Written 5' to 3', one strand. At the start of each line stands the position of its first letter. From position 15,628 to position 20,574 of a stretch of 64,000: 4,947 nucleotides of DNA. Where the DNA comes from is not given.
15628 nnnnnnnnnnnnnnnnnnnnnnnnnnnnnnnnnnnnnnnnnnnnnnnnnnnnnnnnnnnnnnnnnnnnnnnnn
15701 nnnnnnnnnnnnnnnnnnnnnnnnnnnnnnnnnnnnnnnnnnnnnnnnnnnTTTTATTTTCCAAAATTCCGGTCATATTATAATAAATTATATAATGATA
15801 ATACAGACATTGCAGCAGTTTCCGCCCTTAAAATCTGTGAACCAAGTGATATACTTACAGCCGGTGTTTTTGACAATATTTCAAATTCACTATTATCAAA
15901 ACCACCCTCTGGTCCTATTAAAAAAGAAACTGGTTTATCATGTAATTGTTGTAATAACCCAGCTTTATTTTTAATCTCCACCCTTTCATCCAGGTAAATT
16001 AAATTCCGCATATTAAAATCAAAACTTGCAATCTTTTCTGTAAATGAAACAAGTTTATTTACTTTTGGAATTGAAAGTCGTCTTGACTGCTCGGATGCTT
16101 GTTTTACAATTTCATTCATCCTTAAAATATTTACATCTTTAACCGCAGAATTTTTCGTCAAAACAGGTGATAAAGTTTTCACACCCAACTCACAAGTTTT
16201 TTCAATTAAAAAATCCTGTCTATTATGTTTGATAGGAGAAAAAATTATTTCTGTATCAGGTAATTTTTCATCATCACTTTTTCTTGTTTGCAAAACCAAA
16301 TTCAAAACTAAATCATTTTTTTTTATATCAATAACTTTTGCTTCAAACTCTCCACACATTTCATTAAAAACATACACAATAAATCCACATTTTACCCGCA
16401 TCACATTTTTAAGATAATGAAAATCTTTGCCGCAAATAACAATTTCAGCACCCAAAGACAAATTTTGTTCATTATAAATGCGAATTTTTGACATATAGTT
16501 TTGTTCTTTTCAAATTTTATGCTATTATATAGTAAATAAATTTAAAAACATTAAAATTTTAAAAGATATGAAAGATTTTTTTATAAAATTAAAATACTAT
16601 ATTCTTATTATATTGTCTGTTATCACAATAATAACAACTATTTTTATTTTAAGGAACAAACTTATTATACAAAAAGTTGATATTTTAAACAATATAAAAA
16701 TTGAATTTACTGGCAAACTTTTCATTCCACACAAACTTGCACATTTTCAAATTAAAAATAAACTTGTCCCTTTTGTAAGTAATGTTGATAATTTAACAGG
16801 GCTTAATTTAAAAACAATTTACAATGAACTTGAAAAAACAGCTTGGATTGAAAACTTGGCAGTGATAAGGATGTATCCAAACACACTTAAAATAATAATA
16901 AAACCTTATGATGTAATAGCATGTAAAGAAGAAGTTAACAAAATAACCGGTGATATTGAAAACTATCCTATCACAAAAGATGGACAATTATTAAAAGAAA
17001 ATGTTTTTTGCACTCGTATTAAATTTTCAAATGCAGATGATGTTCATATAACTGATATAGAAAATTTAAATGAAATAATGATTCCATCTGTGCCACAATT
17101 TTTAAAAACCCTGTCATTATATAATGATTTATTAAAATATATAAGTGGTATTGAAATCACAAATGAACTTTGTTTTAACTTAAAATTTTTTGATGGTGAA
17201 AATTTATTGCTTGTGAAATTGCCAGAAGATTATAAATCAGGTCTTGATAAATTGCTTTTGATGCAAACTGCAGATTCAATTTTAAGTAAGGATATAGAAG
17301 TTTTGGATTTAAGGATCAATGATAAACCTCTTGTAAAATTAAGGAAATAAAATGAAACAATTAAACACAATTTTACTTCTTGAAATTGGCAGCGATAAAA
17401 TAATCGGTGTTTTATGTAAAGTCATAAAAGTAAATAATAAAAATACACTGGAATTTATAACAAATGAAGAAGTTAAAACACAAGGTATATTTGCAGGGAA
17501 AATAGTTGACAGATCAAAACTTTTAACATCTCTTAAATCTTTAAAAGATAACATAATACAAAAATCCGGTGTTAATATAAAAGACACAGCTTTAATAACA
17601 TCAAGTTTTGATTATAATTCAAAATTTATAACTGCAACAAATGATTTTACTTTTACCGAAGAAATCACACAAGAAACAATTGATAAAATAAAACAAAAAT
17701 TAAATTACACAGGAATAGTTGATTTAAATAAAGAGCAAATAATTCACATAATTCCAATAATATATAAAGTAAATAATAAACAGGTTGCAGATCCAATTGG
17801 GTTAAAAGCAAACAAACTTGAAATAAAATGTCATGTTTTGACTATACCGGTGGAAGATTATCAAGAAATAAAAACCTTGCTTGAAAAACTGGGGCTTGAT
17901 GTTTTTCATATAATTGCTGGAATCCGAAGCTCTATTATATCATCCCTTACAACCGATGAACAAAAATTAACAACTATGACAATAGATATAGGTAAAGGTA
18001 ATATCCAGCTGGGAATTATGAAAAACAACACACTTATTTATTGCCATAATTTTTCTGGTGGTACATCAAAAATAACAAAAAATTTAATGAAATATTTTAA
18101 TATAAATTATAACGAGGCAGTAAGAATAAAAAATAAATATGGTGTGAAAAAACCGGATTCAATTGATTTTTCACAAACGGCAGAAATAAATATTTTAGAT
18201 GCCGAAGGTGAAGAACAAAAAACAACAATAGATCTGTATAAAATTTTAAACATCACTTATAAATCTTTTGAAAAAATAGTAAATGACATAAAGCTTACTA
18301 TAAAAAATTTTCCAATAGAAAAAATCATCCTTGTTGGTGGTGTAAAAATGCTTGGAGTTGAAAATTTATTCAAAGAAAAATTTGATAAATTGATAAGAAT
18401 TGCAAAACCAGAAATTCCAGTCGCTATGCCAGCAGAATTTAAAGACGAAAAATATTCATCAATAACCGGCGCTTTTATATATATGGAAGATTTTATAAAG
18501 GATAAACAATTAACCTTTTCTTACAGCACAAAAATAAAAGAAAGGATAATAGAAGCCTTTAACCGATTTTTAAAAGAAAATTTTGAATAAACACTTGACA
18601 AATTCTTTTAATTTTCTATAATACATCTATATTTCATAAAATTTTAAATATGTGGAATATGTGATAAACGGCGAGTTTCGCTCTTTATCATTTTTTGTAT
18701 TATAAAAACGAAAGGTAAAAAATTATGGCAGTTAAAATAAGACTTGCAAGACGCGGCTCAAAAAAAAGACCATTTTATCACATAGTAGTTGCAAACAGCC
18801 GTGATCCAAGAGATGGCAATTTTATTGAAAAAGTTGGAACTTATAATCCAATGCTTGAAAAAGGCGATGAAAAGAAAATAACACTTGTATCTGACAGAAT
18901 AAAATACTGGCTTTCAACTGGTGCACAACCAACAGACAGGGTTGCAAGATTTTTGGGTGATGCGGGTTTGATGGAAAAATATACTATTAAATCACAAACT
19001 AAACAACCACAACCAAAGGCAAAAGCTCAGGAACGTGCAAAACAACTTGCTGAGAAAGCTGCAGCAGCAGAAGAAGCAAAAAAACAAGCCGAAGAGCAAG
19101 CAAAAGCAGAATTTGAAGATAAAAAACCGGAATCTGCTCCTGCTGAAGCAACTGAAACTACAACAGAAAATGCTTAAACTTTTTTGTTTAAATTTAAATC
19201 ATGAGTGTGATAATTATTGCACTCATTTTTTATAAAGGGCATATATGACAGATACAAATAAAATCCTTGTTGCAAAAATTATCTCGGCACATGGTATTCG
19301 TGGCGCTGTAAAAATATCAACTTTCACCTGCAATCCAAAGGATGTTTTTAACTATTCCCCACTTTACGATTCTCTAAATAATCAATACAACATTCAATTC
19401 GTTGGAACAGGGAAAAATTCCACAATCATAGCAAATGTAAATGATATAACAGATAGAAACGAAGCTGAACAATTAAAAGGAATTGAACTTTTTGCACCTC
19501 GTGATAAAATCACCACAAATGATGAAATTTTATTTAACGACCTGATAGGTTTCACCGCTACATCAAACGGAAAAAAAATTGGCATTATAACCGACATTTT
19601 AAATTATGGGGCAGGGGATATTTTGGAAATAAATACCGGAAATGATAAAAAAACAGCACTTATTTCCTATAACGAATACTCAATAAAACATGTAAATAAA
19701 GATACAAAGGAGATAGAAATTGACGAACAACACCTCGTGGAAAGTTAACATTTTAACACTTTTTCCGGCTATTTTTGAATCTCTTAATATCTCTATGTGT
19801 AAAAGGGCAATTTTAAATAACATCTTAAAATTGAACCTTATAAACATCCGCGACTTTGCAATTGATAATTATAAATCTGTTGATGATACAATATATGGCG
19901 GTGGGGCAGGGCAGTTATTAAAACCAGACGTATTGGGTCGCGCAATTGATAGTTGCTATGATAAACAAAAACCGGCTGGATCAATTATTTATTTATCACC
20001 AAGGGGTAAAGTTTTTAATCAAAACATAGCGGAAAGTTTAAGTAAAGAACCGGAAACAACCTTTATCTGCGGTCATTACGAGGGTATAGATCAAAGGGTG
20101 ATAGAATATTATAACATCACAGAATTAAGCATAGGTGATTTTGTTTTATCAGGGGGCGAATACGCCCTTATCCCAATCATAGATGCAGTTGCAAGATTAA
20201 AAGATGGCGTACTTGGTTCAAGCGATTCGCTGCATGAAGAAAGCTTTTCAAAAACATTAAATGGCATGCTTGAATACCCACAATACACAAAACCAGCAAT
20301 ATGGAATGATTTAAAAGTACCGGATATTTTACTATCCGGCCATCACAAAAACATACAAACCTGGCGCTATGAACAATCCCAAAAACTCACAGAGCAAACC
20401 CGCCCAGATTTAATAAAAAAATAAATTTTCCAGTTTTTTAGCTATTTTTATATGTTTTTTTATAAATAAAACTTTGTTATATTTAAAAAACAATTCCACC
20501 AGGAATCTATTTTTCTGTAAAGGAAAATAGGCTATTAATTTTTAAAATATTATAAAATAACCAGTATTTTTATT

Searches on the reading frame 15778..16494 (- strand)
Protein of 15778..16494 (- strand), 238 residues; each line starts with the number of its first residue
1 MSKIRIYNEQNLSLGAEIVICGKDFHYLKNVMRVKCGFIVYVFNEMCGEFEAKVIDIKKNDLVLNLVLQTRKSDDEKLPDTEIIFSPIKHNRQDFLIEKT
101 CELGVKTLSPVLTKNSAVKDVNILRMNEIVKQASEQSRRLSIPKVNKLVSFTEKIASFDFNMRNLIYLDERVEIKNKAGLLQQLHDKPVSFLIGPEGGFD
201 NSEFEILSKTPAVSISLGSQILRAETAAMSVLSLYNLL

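Call 18: search_protein_families(library=ncbifam, proteins=[window:15778-16494:-])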
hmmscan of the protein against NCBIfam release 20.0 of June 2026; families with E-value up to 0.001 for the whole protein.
window:15778-16494:- (238 aa): 23 families
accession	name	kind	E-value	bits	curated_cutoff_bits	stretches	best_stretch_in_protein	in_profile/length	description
NF008696.0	PRK11713.3-5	equivalog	2.5e-62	210.5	234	1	2-235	5-238/248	16S rRNA (uracil(1498)-N(3))-methyltransferase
NF008694.0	PRK11713.3-2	equivalog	8.6e-54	182.4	234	1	1-236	5-238/245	16S rRNA (uracil(1498)-N(3))-methyltransferase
NF008692.0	PRK11713.1-5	equivalog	3.5e-39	134.6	196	1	3-236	3-240/246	16S rRNA (uracil(1498)-N(3))-methyltransferase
TIGR00046.1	TIGR00046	subfamily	4.2e-36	124.5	41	1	5-236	4-234/240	RsmE family RNA methyltransferase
NF008697.0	PRK11713.4-1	equivalog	1.4e-35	122.7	234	1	20-234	22-238/250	16S rRNA (uracil(1498)-N(3))-methyltransferase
NF008704.0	PRK11713.6-3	equivalog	1.2e-34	119.6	216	1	18-237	14-222/227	16S rRNA (uracil(1498)-N(3))-methyltransferase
NF008709.0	PRK11713.7-4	equivalog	5.6e-32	111.1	292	1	14-234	12-237/246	16S rRNA (uracil(1498)-N(3))-methyltransferase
NF008705.0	PRK11713.6-4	equivalog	1.3e-30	106.4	343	1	16-231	16-230/248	16S rRNA (uracil(1498)-N(3))-methyltransferase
NF008691.0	PRK11713.1-4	equivalog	4e-30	104.8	279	1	15-233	15-242/252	16S rRNA (uracil(1498)-N(3))-methyltransferase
NF008702.0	PRK11713.6-1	equivalog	2.5e-29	102.2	269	1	27-233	25-227/235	16S rRNA (uracil(1498)-N(3))-methyltransferase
NF008706.0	PRK11713.7-1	equivalog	1.1e-28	100.7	273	1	13-234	10-225/232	16S rRNA (uracil(1498)-N(3))-methyltransferase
NF008701.0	PRK11713.5-5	equivalog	5.2e-28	98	215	1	66-233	53-223/228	16S rRNA (uracil(1498)-N(3))-methyltransferase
NF008690.0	PRK11713.1-1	equivalog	1.8e-24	86.5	342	1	4-233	4-233/243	16S rRNA (uracil(1498)-N(3))-methyltransferase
NF008707.0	PRK11713.7-2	equivalog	3.5e-24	85.4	327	1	25-233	34-247/255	16S rRNA (uracil(1498)-N(3))-methyltransferase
NF008711.0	PRK11713.7-6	equivalog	2.1e-23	83.3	304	1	15-233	15-236/244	16S rRNA (uracil(1498)-N(3))-methyltransferase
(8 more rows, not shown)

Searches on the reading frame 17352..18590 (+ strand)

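Call 18: search_protein_families(library=ncbifam, proteins=[window:17352-18590:+])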
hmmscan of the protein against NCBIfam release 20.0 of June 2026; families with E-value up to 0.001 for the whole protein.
window:17352-18590:+ (412 aa): 8 families
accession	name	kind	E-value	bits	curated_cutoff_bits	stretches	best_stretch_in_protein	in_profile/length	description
TIGR01174.1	ftsA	equivalog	1.5e-43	149.3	175.85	1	7-373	2-367/371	cell division protein FtsA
NF007009.0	PRK09472.1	equivalog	6.5e-22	78.2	409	1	6-411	9-420/420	cell division protein FtsA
NF011660.0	PRK15080.1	equivalog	1.7e-08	34.1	182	0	284-357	189-262/277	ethanolamine utilization protein EutJ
TIGR02529.1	EutJ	subfamily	9.9e-08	31.7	152.1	0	176-262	83-164/239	ethanolamine utilization protein EutJ family protein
TIGR01175.1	pilM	subfamily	5.2e-07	29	133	1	182-275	164-244/348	type IV pilus assembly protein PilM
TIGR00904.1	mreB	subfamily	7.5e-06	25.2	365.75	1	183-348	128-300/334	MreB/Mrl family cell shape determining protein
NF010540.1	PRK13929.1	exception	0.00015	21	515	1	152-351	97-309/334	rod-share determining protein MreBH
NF010539.0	PRK13927.1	subfamily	0.00032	19.7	293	1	194-349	140-301/339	rod shape-determining protein MreB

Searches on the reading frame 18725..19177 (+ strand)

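Call 18: search_protein_families(library=ncbifam, proteins=[window:18725-19177:+])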
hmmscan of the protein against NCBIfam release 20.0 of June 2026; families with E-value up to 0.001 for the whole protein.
window:18725-19177:+ (150 aa): 4 families
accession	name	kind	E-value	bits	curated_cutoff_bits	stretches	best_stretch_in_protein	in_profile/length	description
TIGR00002.1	S16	equivalog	2.6e-31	107.4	45.3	1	3-82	1-77/78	30S ribosomal protein S16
NF011093.0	PRK14520.1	equivalog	4.7e-30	104.6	165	1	1-145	1-143/156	30S ribosomal protein S16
NF011094.0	PRK14521.1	equivalog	9e-28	97.3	209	1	1-87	1-84/186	30S ribosomal protein S16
NF011095.0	PRK14522.1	equivalog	2e-15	57.3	192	1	1-119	1-114/119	30S ribosomal protein S16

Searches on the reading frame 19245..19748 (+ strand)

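Call 18: search_protein_families(library=ncbifam, proteins=[window:19245-19748:+])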
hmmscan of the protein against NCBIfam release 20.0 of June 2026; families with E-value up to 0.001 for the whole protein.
window:19245-19748:+ (167 aa): 6 families
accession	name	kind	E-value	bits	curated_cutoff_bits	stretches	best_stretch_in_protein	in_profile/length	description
NF011186.0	PRK14592.1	equivalog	7.4e-33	113.7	190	1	5-163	4-164/171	16S rRNA-processing protein RimM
TIGR02273.1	16S_RimM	equivalog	2.5e-32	111.6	66.2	1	7-162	2-163/166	ribosome maturation factor RimM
NF010403.0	PRK13829.1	equivalog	5.2e-11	42.3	145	1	4-134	5-136/177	16S rRNA-processing protein RimM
NF011188.0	PRK14594.1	equivalog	2.3e-07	31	174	1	12-161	7-161/166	16S rRNA-processing protein RimM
NF011184.0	PRK14590.1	equivalog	6e-06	25.9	189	1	57-159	61-167/176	16S rRNA-processing protein RimM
NF011185.0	PRK14591.1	equivalog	7e-05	23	223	1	62-160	68-164/169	16S rRNA-processing protein RimM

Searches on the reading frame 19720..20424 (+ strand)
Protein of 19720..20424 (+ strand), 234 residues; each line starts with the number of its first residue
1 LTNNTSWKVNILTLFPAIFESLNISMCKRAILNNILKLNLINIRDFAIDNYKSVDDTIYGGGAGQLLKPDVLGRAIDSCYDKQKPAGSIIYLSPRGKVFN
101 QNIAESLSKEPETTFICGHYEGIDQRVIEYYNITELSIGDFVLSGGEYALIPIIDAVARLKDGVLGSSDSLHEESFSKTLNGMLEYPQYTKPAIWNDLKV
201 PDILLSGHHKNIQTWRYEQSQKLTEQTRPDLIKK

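Call 19: search_protein_families(library=ncbifam, proteins=[window:19720-20424:+])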
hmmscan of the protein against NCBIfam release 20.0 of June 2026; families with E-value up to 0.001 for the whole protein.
window:19720-20424:+ (234 aa): 2 families
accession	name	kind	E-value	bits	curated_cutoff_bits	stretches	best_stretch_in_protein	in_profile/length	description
NF000648.1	PRK00026.1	equivalog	6.9e-86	286.9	220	1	8-232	2-221/221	tRNA (guanosine(37)-N1)-methyltransferase TrmD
TIGR00088.1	trmD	equivalog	1.9e-76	256.4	195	1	8-234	2-223/233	tRNA (guanosine(37)-N1)-methyltransferase TrmD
